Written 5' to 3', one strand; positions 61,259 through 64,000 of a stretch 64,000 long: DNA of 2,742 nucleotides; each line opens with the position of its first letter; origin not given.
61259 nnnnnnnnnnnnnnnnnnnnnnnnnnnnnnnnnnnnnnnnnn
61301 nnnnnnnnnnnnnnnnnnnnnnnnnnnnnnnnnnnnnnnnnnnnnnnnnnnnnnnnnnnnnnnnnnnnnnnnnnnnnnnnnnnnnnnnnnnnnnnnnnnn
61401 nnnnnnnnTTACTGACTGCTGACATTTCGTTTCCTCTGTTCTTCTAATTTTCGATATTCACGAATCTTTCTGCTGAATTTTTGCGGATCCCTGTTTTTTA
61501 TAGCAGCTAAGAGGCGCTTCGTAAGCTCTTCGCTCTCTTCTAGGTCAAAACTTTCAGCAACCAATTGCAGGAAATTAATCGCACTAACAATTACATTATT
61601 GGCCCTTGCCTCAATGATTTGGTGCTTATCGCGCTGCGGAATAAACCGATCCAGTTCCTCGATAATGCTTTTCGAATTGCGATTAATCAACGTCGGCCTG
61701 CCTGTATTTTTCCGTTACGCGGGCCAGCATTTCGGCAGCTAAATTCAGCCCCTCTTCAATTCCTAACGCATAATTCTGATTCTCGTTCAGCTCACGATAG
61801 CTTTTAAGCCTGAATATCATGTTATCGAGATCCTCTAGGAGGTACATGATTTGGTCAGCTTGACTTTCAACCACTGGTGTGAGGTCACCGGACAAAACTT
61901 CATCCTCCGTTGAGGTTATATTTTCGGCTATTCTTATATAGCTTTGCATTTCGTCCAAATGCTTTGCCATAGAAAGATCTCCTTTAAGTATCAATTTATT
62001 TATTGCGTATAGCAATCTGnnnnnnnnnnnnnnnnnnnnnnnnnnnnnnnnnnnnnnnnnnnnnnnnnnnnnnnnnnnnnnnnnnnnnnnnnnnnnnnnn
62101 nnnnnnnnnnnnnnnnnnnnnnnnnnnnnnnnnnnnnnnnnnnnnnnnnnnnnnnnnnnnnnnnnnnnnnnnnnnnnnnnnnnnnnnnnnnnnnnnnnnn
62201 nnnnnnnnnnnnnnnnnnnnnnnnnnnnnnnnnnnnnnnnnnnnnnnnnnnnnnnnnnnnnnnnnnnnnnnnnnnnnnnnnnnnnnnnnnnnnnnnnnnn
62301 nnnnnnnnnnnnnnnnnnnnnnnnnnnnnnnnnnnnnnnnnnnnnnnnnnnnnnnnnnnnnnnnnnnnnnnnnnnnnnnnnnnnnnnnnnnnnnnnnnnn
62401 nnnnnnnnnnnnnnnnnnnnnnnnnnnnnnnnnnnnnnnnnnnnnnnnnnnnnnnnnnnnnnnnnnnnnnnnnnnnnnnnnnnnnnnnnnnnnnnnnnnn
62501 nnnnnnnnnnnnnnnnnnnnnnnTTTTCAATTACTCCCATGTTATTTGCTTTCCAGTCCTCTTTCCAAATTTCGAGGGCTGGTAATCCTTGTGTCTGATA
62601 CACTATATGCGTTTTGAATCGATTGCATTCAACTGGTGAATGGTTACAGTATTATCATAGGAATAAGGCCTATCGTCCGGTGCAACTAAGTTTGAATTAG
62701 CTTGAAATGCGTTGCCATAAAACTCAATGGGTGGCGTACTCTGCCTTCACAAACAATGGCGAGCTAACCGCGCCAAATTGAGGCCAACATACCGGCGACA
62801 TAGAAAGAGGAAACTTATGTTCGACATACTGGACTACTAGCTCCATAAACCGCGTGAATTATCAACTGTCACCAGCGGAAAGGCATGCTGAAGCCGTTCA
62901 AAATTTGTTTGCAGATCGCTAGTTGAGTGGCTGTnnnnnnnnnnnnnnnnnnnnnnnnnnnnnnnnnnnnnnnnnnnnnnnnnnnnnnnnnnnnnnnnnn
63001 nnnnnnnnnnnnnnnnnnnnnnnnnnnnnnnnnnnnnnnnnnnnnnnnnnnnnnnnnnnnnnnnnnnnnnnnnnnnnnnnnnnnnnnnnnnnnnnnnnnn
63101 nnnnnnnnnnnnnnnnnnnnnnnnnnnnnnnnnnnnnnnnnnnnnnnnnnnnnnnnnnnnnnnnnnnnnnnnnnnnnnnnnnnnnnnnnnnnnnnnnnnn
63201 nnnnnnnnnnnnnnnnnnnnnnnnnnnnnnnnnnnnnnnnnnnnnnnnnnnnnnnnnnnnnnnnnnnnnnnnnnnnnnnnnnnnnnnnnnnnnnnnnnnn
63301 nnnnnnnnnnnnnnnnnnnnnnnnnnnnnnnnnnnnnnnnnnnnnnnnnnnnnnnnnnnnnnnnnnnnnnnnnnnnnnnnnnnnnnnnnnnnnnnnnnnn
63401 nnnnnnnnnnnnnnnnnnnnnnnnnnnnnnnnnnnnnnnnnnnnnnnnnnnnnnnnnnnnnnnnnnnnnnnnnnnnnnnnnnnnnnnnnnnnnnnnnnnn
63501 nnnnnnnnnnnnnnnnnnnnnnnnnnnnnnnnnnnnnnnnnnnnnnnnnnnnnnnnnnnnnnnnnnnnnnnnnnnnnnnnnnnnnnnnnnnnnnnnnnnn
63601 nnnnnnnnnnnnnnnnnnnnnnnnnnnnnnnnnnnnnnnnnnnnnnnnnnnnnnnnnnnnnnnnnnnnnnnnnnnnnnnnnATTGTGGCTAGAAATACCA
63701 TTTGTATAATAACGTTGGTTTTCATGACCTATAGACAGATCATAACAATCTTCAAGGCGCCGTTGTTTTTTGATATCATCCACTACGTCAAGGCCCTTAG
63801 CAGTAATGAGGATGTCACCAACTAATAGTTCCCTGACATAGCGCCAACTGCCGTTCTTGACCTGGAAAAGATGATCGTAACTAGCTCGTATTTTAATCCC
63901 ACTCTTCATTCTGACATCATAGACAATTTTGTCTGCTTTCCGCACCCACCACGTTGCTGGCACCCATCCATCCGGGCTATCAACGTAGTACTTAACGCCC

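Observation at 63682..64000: Second, contiguous mini-intein inside the helicase Walker A loop, truncated by the window edge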

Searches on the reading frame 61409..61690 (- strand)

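Call 68: search_protein_families(library=phrogs, max_evalue=0.01, proteins=[window:61409-61690:-])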
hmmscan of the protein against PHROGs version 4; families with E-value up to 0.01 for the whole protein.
window:61409-61690:- (93 aa): 1 family
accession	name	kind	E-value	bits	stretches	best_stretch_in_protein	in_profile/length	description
phrog_11854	-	head and packaging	4.9e-18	66.1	1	4-87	3-86/88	virion structural protein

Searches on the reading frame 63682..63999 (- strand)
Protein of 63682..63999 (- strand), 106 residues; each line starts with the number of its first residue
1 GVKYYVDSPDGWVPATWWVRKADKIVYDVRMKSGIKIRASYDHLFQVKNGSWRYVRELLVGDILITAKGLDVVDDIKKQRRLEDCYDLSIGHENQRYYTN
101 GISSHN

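Call 26: search_protein_representatives(protein=window:63682-63999:-)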
Query: 106 residues. Proteins with E-value up to 0.001 (for the whole library): 537; up to 1e-10: 50; up to 1e-30: 1. The best 150 are listed.
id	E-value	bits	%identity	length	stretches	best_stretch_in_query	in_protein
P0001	2.9e-69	246.5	75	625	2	1-106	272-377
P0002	2.3e-26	108.3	33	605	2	6-106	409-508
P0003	5.8e-24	100.6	43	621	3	4-106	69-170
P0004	1.1e-22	96.5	49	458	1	4-106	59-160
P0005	7.3e-22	93.8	50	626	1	5-106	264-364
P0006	7.3e-21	90.6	44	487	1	3-106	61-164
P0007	2.2e-20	89.0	43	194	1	4-106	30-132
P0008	5.8e-20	87.7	48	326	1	4-106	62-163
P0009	7.9e-19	84.0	46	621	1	4-106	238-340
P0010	1.8e-18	82.9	44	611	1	4-106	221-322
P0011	3.3e-18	82.0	44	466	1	3-106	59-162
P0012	5.2e-18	81.4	36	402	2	4-106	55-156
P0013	9.0e-18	80.6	43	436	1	4-106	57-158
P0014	9.8e-18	80.5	43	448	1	3-106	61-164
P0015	4.8e-17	78.3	40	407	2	5-106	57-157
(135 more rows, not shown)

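Call 58: find_encoding_contigs(protein=P0006, flank=4000, max_places=4)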
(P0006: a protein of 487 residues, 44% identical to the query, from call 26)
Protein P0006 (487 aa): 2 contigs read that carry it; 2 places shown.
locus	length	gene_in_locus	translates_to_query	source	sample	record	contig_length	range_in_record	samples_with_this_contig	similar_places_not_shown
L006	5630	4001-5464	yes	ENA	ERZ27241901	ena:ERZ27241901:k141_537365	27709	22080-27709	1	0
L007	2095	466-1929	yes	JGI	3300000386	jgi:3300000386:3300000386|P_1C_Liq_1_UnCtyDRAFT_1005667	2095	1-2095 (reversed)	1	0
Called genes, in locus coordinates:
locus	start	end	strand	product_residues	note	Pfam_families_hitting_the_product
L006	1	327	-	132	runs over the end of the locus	-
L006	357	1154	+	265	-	-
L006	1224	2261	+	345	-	-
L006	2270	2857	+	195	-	-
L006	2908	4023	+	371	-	-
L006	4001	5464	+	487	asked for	PF14890:Intein_splicing (faint), PF07591:PT-HINT (faint), PF03796:DnaB_C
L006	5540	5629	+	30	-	?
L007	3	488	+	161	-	?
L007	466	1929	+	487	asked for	PF14890:Intein_splicing (faint), PF07591:PT-HINT (faint), PF03796:DnaB_C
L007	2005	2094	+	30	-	?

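Call 59: find_encoding_contigs(protein=P0013, flank=4000, max_places=4)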
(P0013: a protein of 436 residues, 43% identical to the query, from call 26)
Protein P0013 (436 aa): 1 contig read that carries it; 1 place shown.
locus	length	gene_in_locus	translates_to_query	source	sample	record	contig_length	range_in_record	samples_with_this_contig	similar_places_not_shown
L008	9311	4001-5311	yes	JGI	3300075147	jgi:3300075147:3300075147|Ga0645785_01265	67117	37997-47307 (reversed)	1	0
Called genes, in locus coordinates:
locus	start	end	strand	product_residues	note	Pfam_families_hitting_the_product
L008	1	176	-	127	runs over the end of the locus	-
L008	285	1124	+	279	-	-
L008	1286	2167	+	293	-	-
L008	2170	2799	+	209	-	-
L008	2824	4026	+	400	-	-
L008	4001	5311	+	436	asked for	PF03796:DnaB_C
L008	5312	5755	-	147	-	-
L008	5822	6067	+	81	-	-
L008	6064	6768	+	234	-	-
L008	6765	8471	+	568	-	-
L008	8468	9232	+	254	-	-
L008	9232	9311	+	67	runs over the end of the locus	-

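Call 65: search_protein_families(library=pfam, max_evalue=0.1, proteins=[L008:2824-4026:+, L006:2908-4023:+])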
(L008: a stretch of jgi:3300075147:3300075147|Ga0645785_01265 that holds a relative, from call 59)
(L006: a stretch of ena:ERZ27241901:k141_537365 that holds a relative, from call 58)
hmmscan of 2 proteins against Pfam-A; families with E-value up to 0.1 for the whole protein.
L008:2824-4026:+ (400 aa): 0 families

L006:2908-4023:+ (371 aa): 1 family
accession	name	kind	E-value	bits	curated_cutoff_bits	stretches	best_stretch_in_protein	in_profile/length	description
PF22500.2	GMC_oxred_C_1st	-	0.049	14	27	1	182-236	55-109/114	GMC oxidoreductase, C-terminal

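Call 68: search_protein_families(library=phrogs, max_evalue=0.01, proteins=[L008:2824-4026:+, L006:2908-4023:+])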
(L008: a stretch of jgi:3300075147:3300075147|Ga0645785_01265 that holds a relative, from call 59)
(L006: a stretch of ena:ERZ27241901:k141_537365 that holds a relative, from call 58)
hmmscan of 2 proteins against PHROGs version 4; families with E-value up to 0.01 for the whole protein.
L008:2824-4026:+ (400 aa): 0 families

L006:2908-4023:+ (371 aa): 0 families

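Call 69: search_solved_structures(query=L008:2824-4026:+, max_evalue=10, show_alignments=2)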
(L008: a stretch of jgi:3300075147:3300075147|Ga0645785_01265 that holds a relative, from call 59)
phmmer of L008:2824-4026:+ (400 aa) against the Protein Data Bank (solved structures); distinct sequences matched with E-value up to 10: 4.
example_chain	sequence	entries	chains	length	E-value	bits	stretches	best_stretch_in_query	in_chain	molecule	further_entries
7xfp_A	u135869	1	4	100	0.27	13.5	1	102-169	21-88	IceA2 protein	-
4cj8_A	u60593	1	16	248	0.42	12.8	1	94-160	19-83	GLYCOSYLTRANSFERASE FAMILY 6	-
4ayj_A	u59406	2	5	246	0.44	12.8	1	94-160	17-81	BOGT - METAL-INDEPENDENT GLYCOSYLTRANSFERASE | BOGT-METAL-INDEPENDENT GLYCOSYLTRANSFERASE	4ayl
4cjb_A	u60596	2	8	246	0.44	12.8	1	94-160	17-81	GLYCOSYLTRANSFERASE FAMILY 6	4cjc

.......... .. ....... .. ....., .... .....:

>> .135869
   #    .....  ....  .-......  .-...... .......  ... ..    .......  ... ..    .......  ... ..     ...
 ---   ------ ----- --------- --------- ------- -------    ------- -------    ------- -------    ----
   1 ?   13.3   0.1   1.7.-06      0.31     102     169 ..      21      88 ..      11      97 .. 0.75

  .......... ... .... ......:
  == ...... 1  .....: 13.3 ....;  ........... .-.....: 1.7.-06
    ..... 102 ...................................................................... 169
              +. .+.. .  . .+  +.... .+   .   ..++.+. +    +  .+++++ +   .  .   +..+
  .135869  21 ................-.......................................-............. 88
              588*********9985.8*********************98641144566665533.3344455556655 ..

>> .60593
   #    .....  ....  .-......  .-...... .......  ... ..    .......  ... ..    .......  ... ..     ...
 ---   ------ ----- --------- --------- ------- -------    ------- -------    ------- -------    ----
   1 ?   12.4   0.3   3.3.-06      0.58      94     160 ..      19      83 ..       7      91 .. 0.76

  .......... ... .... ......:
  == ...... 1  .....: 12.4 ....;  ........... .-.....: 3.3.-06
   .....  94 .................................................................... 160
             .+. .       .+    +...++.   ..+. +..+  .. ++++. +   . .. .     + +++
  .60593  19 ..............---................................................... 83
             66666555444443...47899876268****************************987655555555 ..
